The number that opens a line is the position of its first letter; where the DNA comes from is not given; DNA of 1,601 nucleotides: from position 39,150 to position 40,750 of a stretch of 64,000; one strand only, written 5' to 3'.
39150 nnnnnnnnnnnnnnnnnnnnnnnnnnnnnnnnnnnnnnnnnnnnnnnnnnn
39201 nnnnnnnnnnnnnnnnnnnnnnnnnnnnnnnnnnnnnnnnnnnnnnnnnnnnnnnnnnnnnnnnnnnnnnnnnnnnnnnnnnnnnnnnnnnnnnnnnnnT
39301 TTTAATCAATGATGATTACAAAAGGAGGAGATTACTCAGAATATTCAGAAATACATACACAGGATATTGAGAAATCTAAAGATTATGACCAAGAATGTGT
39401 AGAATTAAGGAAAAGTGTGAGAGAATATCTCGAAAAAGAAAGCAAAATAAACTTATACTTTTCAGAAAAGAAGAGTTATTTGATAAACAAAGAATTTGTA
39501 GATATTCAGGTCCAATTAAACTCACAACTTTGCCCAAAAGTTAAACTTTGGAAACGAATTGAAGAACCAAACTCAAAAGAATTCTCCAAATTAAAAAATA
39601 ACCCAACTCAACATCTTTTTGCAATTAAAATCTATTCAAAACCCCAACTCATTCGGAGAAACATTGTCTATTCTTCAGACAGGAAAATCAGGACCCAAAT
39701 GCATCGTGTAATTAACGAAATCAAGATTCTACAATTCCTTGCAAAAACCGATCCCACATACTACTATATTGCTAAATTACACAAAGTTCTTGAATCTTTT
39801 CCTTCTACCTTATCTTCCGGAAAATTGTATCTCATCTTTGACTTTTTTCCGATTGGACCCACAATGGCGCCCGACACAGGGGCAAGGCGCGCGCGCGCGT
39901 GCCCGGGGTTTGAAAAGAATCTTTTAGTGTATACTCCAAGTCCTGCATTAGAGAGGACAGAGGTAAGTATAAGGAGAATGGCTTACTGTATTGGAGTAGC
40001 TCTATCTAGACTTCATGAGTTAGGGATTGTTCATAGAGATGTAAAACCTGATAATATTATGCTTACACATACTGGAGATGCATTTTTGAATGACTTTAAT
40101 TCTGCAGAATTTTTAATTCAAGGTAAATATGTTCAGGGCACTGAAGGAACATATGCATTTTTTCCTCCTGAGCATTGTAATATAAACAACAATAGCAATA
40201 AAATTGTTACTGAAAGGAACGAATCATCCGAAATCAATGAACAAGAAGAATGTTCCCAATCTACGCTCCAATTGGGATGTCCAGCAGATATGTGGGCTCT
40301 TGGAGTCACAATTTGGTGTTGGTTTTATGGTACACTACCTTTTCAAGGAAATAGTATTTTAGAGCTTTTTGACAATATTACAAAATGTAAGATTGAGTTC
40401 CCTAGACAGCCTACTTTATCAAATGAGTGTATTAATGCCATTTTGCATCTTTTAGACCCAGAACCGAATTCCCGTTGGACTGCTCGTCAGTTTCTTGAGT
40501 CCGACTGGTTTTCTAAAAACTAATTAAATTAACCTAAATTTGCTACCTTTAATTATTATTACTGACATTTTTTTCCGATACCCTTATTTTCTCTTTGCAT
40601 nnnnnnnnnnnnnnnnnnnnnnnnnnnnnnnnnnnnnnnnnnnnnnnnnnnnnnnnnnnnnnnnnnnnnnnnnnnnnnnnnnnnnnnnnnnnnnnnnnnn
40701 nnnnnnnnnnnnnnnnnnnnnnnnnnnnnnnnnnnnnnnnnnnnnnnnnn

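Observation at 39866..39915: Island of about 80% GC with a (CG)6 alternating tract inside a kinase gene in a 30%-GC genome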

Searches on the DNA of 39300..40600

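Call 57: search_rna_families(source=window, start=39300, end=40600, threshold=evalue, max_evalue=1)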
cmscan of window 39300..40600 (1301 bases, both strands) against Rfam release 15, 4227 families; matches with E-value up to 1: 0.
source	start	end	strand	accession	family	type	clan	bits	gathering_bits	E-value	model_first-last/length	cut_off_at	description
